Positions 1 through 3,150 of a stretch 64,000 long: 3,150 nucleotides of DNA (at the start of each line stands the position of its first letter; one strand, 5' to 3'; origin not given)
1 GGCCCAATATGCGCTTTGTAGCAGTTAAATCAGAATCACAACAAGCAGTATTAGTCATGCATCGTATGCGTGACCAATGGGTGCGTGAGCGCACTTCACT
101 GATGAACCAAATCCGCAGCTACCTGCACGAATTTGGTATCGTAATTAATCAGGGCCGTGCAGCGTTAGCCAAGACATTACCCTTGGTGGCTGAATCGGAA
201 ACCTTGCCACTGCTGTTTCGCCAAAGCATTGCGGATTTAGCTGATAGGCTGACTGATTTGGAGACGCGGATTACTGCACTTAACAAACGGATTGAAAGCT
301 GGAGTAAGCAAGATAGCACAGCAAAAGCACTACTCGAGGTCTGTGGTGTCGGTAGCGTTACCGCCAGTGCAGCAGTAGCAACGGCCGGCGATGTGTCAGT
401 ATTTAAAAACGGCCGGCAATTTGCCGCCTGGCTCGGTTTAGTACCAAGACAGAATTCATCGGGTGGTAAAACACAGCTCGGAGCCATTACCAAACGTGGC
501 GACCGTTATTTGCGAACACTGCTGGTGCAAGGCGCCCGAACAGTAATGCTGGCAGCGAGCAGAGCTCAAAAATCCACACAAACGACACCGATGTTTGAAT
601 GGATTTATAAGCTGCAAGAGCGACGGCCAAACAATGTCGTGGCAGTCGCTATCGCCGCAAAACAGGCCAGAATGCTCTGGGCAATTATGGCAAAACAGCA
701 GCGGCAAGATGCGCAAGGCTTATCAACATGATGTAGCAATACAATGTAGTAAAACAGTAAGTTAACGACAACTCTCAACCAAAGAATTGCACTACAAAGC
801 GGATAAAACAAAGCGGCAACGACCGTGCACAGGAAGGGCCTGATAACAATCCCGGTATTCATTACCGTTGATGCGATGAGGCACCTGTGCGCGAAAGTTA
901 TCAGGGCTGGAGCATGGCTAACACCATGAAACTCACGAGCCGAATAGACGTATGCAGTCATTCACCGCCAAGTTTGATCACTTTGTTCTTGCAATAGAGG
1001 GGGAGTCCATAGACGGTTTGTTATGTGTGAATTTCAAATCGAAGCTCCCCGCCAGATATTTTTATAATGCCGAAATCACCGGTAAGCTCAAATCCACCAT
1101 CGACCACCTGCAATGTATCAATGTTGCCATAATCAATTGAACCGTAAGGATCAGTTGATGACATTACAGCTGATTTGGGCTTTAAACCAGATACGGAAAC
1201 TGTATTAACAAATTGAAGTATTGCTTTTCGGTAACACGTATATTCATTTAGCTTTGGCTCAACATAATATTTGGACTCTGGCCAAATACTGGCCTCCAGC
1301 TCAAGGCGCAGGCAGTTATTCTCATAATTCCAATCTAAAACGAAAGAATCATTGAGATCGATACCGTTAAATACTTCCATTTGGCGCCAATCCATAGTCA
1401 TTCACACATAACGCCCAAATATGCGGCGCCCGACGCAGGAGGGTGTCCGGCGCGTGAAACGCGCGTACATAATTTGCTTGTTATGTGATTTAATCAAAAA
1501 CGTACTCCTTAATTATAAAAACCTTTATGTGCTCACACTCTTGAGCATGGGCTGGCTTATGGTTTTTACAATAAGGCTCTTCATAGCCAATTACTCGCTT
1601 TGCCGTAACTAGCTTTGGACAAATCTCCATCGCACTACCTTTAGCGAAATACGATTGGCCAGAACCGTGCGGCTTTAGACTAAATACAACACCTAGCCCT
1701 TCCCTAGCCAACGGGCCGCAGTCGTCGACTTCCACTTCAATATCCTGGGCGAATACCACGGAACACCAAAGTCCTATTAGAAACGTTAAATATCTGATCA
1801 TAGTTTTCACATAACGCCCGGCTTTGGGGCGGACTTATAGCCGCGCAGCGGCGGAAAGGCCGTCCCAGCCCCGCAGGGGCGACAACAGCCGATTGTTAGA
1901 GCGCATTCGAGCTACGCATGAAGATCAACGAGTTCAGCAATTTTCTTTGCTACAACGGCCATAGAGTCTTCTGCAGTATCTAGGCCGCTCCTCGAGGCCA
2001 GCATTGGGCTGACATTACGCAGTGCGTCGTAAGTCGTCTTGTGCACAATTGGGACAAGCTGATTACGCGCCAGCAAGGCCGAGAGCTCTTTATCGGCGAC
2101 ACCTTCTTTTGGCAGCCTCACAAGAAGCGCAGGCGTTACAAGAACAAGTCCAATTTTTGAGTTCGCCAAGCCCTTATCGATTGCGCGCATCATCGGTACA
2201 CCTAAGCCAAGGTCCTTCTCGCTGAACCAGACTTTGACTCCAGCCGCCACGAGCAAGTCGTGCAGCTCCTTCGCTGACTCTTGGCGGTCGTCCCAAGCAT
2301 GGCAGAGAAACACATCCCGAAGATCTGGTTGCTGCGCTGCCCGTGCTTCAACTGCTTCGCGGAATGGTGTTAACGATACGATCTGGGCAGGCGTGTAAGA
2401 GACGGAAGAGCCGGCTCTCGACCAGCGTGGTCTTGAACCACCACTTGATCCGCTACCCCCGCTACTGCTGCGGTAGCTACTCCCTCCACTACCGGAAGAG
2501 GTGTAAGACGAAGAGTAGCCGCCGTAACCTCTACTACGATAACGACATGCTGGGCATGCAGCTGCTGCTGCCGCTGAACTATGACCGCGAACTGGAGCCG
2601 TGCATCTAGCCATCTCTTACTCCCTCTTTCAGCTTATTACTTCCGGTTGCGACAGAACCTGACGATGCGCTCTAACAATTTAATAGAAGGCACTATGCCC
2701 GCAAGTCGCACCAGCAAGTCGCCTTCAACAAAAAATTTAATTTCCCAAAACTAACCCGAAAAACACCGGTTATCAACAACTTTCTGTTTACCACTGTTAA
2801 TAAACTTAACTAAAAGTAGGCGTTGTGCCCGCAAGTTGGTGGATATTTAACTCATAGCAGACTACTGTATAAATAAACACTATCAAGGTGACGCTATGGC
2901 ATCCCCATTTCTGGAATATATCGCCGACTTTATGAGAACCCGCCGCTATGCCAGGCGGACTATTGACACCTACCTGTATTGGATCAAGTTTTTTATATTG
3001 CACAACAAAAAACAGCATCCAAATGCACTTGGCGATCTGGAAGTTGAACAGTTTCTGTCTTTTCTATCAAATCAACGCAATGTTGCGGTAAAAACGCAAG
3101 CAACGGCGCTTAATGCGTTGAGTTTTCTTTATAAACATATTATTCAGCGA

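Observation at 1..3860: Small chromosomal integron next to the prp operon: frameshifted intI, attI and at least three cassettes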

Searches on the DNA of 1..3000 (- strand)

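Call 55: search_with_rna_model(model_id=R1, sources=[L005, L008, L009, L013, L014, L015, L021, L028, L029, L031, L034, L036, L044, L050, L051, L055, L058, L060, L063, L064, L066, L068, L069, L070, L071, L073, L081, L082, L083, L086, L088, L089], max_evalue=0.001)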
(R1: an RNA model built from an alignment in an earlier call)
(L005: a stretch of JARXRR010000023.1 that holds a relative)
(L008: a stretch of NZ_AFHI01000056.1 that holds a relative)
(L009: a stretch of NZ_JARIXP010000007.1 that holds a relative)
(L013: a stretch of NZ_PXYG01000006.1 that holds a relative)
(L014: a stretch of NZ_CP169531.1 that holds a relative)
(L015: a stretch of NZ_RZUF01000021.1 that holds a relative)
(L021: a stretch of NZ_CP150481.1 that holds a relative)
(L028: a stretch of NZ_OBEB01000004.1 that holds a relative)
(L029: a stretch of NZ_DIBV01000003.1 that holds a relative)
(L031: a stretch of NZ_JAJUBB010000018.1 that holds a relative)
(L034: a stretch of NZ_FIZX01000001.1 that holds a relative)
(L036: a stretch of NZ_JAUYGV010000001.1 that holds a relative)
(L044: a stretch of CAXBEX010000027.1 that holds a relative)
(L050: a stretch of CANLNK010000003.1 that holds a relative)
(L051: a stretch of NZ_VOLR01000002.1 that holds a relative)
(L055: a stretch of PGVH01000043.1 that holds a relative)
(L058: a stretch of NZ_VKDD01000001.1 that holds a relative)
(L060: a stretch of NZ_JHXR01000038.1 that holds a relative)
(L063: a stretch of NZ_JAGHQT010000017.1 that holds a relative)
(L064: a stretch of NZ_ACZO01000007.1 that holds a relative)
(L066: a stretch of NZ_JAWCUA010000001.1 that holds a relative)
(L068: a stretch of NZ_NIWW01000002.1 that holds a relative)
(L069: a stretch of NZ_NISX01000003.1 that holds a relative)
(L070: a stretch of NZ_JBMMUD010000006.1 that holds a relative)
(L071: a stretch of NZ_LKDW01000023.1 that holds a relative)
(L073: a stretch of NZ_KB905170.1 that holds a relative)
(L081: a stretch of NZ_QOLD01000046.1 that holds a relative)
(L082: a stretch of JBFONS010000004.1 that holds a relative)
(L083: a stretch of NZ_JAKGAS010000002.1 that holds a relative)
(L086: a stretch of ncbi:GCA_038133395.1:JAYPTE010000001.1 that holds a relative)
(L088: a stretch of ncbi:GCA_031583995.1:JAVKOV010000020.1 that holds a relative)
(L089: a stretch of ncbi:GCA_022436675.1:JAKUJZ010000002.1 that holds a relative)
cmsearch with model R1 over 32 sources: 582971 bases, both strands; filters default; matches with E-value up to 0.001: 257.
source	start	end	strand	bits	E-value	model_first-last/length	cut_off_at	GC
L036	4625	4705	+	66.5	2.2e-15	1-80/80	no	0.56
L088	4892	4969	-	65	5.6e-15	1-80/80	no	0.62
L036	8624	8755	+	61.6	5.3e-14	1-80/80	no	0.52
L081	5208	5304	+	60.4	1.1e-13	1-80/80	no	0.44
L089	4355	4432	-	58.5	3.7e-13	1-80/80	no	0.64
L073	7376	7477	+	58.2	4.8e-13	1-80/80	no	0.46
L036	7389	7469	+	57.8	6e-13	1-80/80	no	0.53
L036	2609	2689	+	57.7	6.5e-13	1-80/80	no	0.56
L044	1442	1540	+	57.4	8.1e-13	1-80/80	no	0.36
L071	4878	4975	+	56.8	1.2e-12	1-80/80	no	0.45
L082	6156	6256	+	56.3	1.6e-12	1-80/80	no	0.44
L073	6375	6475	+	56.2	1.7e-12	1-80/80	no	0.46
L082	9079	9179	+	56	2e-12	1-80/80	no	0.44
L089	6927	7007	-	55.7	2.3e-12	1-80/80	no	0.59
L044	4009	4107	+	55.7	2.4e-12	1-80/80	no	0.34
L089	7892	7969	-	55.4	2.9e-12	1-80/80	no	0.64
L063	4035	4132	+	55.3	3.1e-12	1-80/80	no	0.4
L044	951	1050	+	54.9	4e-12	1-80/80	no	0.36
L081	121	219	+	54.8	4.2e-12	1-80/80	no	0.41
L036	752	832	+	54.8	4.3e-12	1-80/80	no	0.58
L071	4382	4480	+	54.7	4.5e-12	1-80/80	no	0.35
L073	6757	6855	+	54.7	4.5e-12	1-80/80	no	0.4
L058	8883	8981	+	54.7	4.5e-12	1-80/80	no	0.38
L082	6727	6826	+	54.1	6.8e-12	1-80/80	no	0.42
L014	3065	3163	+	53.9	7.6e-12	1-80/80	no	0.41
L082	1327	1424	+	53.8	8.3e-12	1-80/80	no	0.41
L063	118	219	+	53.4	1.1e-11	1-80/80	no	0.49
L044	2510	2608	+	53.4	1.1e-11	1-80/80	no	0.38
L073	5838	5938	+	52.8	1.5e-11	1-80/80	no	0.42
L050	8636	8738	+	52.7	1.7e-11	1-80/80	no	0.45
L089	193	292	-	52.6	1.7e-11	1-80/80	no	0.49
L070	8443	8543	+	52.5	1.9e-11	1-80/80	no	0.42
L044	2190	2287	+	52.3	2.1e-11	1-80/80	no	0.46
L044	5545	5641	+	52.3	2.1e-11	1-80/80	no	0.35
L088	4370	4447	-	51.4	4e-11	1-80/80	no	0.63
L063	7397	7498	+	51.2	4.4e-11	1-80/80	no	0.45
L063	7069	7168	+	51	4.9e-11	1-80/80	no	0.44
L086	9566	9655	-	50.7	6e-11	1-80/80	no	0.58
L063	2788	2889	+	50.7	6.1e-11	1-80/80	no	0.49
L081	3437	3536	+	50.7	6.2e-11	1-80/80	no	0.48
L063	1419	1523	+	50.6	6.4e-11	1-80/80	no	0.46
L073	9050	9152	+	50.5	6.8e-11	1-80/80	no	0.33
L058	9370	9468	+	50.5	7e-11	1-80/80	no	0.41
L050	5964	6067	+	50.3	7.8e-11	1-80/80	no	0.49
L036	7882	7959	+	50.2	8.4e-11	1-80/80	no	0.6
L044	3353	3445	+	50.1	8.9e-11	1-80/80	no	0.48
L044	3669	3761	+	50.1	8.9e-11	1-80/80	no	0.48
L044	5229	5321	+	50.1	8.9e-11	1-80/80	no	0.48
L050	3558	3661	+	50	9.9e-11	1-80/80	no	0.45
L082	8670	8769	+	49.8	1.1e-10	1-80/80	no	0.36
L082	5307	5398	+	49.6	1.2e-10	1-80/80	no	0.39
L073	2585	2686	+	49.5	1.3e-10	1-80/80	no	0.39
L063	524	626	+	49.1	1.7e-10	1-80/80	no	0.45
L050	6606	6710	+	49.1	1.7e-10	1-80/80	no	0.54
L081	2726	2826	+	49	1.8e-10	1-80/80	no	0.39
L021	8022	8126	+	48.9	2e-10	1-80/80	no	0.55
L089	4817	4871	-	48.8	2.1e-10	1-80/80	no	0.55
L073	1747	1845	+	48.7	2.2e-10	1-80/80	no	0.35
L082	7636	7735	+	48.6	2.4e-10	1-80/80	no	0.37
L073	7796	7896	+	48.4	2.7e-10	1-80/80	no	0.45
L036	9434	9488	+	48.4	2.7e-10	1-80/80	no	0.62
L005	9087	9200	+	48.1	3.3e-10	1-80/80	no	0.42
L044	314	415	+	48.1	3.3e-10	1-80/80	no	0.42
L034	1670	1767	+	48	3.5e-10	1-80/80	no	0.47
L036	4208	4262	+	47.9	3.8e-10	1-80/80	no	0.55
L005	5007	5082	+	47.8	3.9e-10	1-80/80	no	0.53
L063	6581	6683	+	47.8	4e-10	1-80/80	no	0.44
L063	4696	4797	+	47.8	4e-10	1-80/80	no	0.5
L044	4913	5005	+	47.8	4.1e-10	1-80/80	no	0.51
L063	3707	3806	+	47.7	4.2e-10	1-80/80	no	0.44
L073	1164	1262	+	47.6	4.5e-10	1-80/80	no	0.37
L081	3974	4031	+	47.5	4.9e-10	1-80/80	no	0.45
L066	5506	5604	+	47.5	5e-10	1-80/80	no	0.37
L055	9233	9333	+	47.3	5.4e-10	1-80/80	no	0.46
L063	5189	5290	+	47.3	5.7e-10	1-80/80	no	0.47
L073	3621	3723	+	47.2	5.8e-10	1-80/80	no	0.32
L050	3051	3149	+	47.2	5.9e-10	1-80/80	no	0.43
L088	5993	6092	-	47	6.6e-10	1-80/80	no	0.45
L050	9343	9440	+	47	6.6e-10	1-80/80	no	0.34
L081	1058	1158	+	46.8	7.8e-10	1-80/80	no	0.44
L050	7713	7813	+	46.7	8.2e-10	1-80/80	no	0.42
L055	6512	6610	+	46.7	8.2e-10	1-80/80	no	0.46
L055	7705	7759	+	46.5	9.3e-10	1-80/80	no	0.53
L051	667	766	-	46.5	9.6e-10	1-80/80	no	0.45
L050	7376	7476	+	46.3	1.1e-09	1-80/80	no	0.48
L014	1266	1340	+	46.3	1.1e-09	1-80/80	no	0.55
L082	4270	4372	+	46.2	1.1e-09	1-80/80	no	0.42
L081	5923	6022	+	46.2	1.2e-09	1-80/80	no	0.43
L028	9429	9483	+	45.9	1.3e-09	1-80/80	no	0.56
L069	2105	2182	+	45.9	1.4e-09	1-80/80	no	0.53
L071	6189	6291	+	45.8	1.4e-09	1-80/80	no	0.4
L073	401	504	+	45.8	1.5e-09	1-80/80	no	0.38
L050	5480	5578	+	45.7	1.6e-09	1-80/80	no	0.45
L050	8159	8260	+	45.6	1.7e-09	1-80/80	no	0.43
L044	2886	2988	+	45.5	1.7e-09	1-80/80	no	0.37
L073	3063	3164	+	45.5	1.8e-09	1-80/80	no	0.37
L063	1835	1935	+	45.4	1.9e-09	1-80/80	no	0.42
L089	5370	5424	-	45.3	2e-09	1-80/80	no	0.58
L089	5853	5968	-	45.1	2.3e-09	1-80/80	no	0.59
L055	8279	8333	+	45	2.5e-09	1-80/80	no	0.51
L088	2400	2499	-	44.8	2.8e-09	1-80/80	no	0.42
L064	3291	3417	+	44.6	3.2e-09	1-80/80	no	0.46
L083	8261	8411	+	44.6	3.3e-09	1-80/80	no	0.56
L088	3296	3409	-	44.4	3.6e-09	1-80/80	no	0.42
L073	791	890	+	44.3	3.9e-09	1-80/80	no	0.4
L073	1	97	+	44.3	3.9e-09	2-80/80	5'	0.34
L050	4456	4557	+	44.1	4.4e-09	1-80/80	no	0.45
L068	8190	8265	+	44.1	4.5e-09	1-80/80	no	0.57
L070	7238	7331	+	44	4.8e-09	1-80/80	no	0.59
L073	8702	8802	+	44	4.9e-09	1-80/80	no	0.38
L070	6290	6391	+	43.9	5.2e-09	1-80/80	no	0.51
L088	5367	5425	-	43.7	5.6e-09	1-80/80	no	0.51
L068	8537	8623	+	43.7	5.8e-09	1-80/80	no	0.57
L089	2531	2586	-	43.5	6.6e-09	1-80/80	no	0.59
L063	2328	2429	+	43.4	7e-09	1-80/80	no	0.46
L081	2340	2438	+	43.4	7e-09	1-80/80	no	0.4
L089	8259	8357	-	43.3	7.3e-09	1-80/80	no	0.52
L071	1240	1340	+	43.3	7.5e-09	1-80/80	no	0.4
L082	7301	7400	+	43.2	8.1e-09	1-80/80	no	0.38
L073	5050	5150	+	43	9.2e-09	1-80/80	no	0.39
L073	4269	4371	+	42.9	1e-08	1-80/80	no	0.39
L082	1953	2052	+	42.8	1e-08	1-80/80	no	0.33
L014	651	725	+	42.5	1.2e-08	1-80/80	no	0.49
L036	6088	6135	+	42.5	1.2e-08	1-80/80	no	0.48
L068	8883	8998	+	42.4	1.3e-08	1-80/80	no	0.5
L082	8308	8410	+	42.3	1.4e-08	1-80/80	no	0.4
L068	5802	5860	+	42.2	1.5e-08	1-80/80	no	0.63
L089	6477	6531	-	42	1.7e-08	1-80/80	no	0.58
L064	7056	7181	+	41.9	1.9e-08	1-80/80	no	0.49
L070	9411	9509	+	41.5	2.4e-08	1-80/80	no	0.44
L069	8224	8310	+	41.4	2.5e-08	1-80/80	no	0.52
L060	1264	1392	+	41.4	2.6e-08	1-80/80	no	0.54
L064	8728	8853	+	41.3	2.7e-08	1-80/80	no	0.45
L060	5254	5380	+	41.3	2.8e-08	1-80/80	no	0.52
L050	6998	7096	+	41.2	2.9e-08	1-80/80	no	0.43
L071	2207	2308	+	41.2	2.9e-08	1-80/80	no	0.42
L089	3084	3140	-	41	3.2e-08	1-80/80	no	0.49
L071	5670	5741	+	41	3.4e-08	1-80/80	no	0.51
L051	1118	1221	-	40.9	3.5e-08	1-80/80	no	0.39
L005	6294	6354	+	40.5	4.7e-08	1-80/80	no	0.56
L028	6579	6650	+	40.5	4.7e-08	1-80/80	no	0.43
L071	6758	6829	+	40.3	5.2e-08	1-80/80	no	0.54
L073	8322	8421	+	40.2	5.5e-08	1-80/80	no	0.41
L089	7406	7506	-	40.2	5.7e-08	1-80/80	no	0.5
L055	7334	7388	+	40.1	5.9e-08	1-80/80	no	0.49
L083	8764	8909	+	40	6.3e-08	1-80/80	no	0.58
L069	7074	7148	+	39.7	7.7e-08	1-80/80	no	0.61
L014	8205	8281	+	39.7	7.9e-08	1-80/80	no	0.55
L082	7980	8082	+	39.6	8e-08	1-80/80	no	0.41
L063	6017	6118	+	39.6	8.3e-08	1-80/80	no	0.43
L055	8776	8830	+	39.1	1.1e-07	1-80/80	no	0.47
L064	5302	5428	+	39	1.2e-07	1-80/80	no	0.41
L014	2236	2292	+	38.6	1.6e-07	1-80/80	no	0.49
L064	2081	2207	+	38.4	1.8e-07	1-80/80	no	0.46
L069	6550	6633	+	38.2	2e-07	1-80/80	no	0.55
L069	7726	7812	+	38.2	2.1e-07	1-80/80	no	0.54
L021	8775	8861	+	38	2.3e-07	1-80/80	no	0.61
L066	7112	7212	+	37.9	2.5e-07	1-80/80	no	0.44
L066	6410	6508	+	37.7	2.7e-07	1-80/80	no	0.41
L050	2383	2471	+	37.7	2.8e-07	1-80/80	no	0.42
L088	1645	1770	-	37.7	2.9e-07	1-80/80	no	0.5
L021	9290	9349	+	37.6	3e-07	1-80/80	no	0.58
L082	3233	3332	+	37.6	3e-07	1-80/80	no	0.39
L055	6985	7083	+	37.3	3.7e-07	1-80/80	no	0.38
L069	2620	2697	+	37.3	3.7e-07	1-80/80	no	0.63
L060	2420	2547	+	37.3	3.8e-07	1-80/80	no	0.55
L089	3889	3975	-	37.2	3.9e-07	1-80/80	no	0.63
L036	9007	9099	+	37.2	4e-07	1-80/80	no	0.68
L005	5788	5846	+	37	4.4e-07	1-80/80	no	0.64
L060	3790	3917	+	37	4.6e-07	1-80/80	no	0.55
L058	8395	8496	+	36.9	4.7e-07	1-80/80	no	0.42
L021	5161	5266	+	36.9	4.7e-07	1-80/80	no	0.52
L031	668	795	+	36.8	5e-07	1-80/80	no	0.47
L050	3972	4071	+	36.8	5.1e-07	1-80/80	no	0.44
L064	7832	7958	+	36.7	5.6e-07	1-80/80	no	0.43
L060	3057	3185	+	36.6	6e-07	1-80/80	no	0.55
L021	6324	6413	+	36.5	6.3e-07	1-80/80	no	0.48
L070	7658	7762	+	36.4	6.5e-07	1-80/80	no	0.37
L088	3907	3990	-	36.4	6.6e-07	1-80/80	no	0.5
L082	5784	5878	+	36.4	6.7e-07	1-80/80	no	0.45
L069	5985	6068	+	36.3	6.9e-07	1-80/80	no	0.6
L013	2505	2575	+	36.3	6.9e-07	1-80/80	no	0.49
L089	3503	3589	-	36.3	7.2e-07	1-80/80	no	0.62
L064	412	537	+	36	8.7e-07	1-80/80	no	0.48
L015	9149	9238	+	35.9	8.9e-07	1-80/80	no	0.54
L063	3372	3473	+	35.9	9.3e-07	1-80/80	no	0.37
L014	7314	7397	+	35.8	9.8e-07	1-80/80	no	0.62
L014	6437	6539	+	35.8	9.8e-07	1-80/80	no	0.51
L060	4445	4573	+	35.8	1e-06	1-80/80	no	0.53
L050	5087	5190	+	35.7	1e-06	1-80/80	no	0.47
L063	1047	1146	+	35.7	1e-06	1-80/80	no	0.4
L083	9347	9458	+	35.7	1e-06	1-80/80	no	0.48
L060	431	556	+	35.5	1.2e-06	1-80/80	no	0.48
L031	2065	2191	+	35.5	1.2e-06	1-80/80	no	0.38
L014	4421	4547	+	35.4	1.2e-06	1-80/80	no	0.46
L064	6160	6286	+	35.2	1.4e-06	1-80/80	no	0.41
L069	3994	4051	+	35.1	1.5e-06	1-80/80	no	0.55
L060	1784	1911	+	34.9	1.7e-06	1-80/80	no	0.53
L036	6810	6900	+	34.7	2e-06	1-80/80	no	0.52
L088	7384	7509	-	34.5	2.3e-06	1-80/80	no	0.43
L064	2789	2914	+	34.4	2.3e-06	1-80/80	no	0.48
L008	3384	3477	+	34.4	2.4e-06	1-80/80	no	0.59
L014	6911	6988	+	34.4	2.4e-06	1-80/80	no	0.5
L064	4838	4962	+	34.2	2.7e-06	1-80/80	no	0.45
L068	7674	7764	+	34.1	3e-06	1-80/80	no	0.54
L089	2170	2253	-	34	3.2e-06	1-80/80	no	0.57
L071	3950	4057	+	33.9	3.4e-06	1-80/80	no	0.45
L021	5952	6056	+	33.4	4.5e-06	1-80/80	no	0.47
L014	5474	5533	+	33.1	5.8e-06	1-80/80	no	0.53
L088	2869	2958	-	33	6e-06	1-80/80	no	0.54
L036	166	237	+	32.9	6.3e-06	1-80/80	no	0.57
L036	1956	2054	+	32.9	6.6e-06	1-80/80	no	0.52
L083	5737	5797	+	32.8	6.9e-06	1-80/80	no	0.54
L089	860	907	-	32.6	7.7e-06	1-80/80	no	0.48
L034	5990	6117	+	32.6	7.7e-06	1-80/80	no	0.38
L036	3575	3664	+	32.5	8.2e-06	1-80/80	no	0.57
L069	8646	8756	+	32.2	1e-05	1-80/80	no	0.51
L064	1394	1520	+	32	1.1e-05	1-80/80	no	0.43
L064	3907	4032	+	31.9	1.2e-05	1-80/80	no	0.48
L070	9102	9191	+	31.9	1.3e-05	1-80/80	no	0.43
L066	9376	9473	+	31.9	1.3e-05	1-80/80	no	0.45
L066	8549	8650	+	31.7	1.4e-05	1-80/80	no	0.46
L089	1789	1842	-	31.7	1.4e-05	1-80/80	no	0.57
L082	2489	2590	+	31.7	1.4e-05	1-80/80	no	0.37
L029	170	254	+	31.4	1.6e-05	1-80/80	no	0.65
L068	9398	9483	+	31.4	1.7e-05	1-80/80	no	0.47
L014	205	291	+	31.2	1.9e-05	1-80/80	no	0.46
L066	7595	7695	+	31.2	1.9e-05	1-80/80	no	0.35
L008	4306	4389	+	31.1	2e-05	1-80/80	no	0.61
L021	2452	2553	+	31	2.1e-05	1-80/80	no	0.42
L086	8203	8288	-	30.8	2.5e-05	1-80/80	no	0.63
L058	7945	8040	+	30.8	2.5e-05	1-80/80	no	0.33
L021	3828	3886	+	30.7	2.6e-05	1-80/80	no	0.49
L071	2776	2873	+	30.7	2.6e-05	1-80/80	no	0.34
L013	8484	8600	+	30.7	2.7e-05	1-80/80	no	0.49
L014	5818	5901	+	30.4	3.2e-05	1-80/80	no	0.61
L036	1448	1547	+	29.8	4.8e-05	1-80/80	no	0.47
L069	1734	1820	+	29.2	7.2e-05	1-80/80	no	0.45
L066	8986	9089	+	28.7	9.7e-05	1-80/80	no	0.38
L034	8707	8834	+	28.7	0.0001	1-80/80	no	0.43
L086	7178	7264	-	28.6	0.00011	1-80/80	no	0.53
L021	3343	3432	+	28.4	0.00012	1-80/80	no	0.48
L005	4607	4678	+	28.3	0.00013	1-80/80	no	0.64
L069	3039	3138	+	28.2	0.00014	1-80/80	no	0.59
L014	2585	2668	+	27.8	0.00017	1-80/80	no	0.6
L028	5331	5429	+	27.8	0.00018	1-80/80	no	0.53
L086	10265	10345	-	27.4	0.00023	1-80/80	no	0.67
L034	1131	1237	+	27.4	0.00023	1-80/80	no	0.4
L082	3849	3947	+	27.2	0.00026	1-80/80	no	0.34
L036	5114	5197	+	26.8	0.00033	1-80/80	no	0.56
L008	3947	4037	+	26.7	0.00037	1-80/80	no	0.52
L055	6016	6117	+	26.6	0.00038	1-80/80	no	0.45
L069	5501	5600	+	26.4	0.00042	1-80/80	no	0.54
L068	7311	7369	+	25.7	0.00068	1-80/80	no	0.53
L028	9085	9184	+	25.6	0.00075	1-80/80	no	0.56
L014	9323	9406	+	25.3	0.00089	1-80/80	no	0.57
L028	4952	5032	+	25.2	0.00094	1-80/80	no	0.49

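Call 73: search_rna_families(source=window, start=1, end=3000, threshold=evalue, max_evalue=1)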
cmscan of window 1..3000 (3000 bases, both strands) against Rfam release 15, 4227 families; matches with E-value up to 1: 2.
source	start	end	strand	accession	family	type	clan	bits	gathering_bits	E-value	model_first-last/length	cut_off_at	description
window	563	613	-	RF04165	mir-2483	Gene; miRNA;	-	22.8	75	0.36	1-80/80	no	mir-2483 microRNA precursor family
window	1410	1466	-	RF03034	nrdJ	Gene; sRNA;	-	22.2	40.3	0.45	1-80/80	no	nrdJ RNA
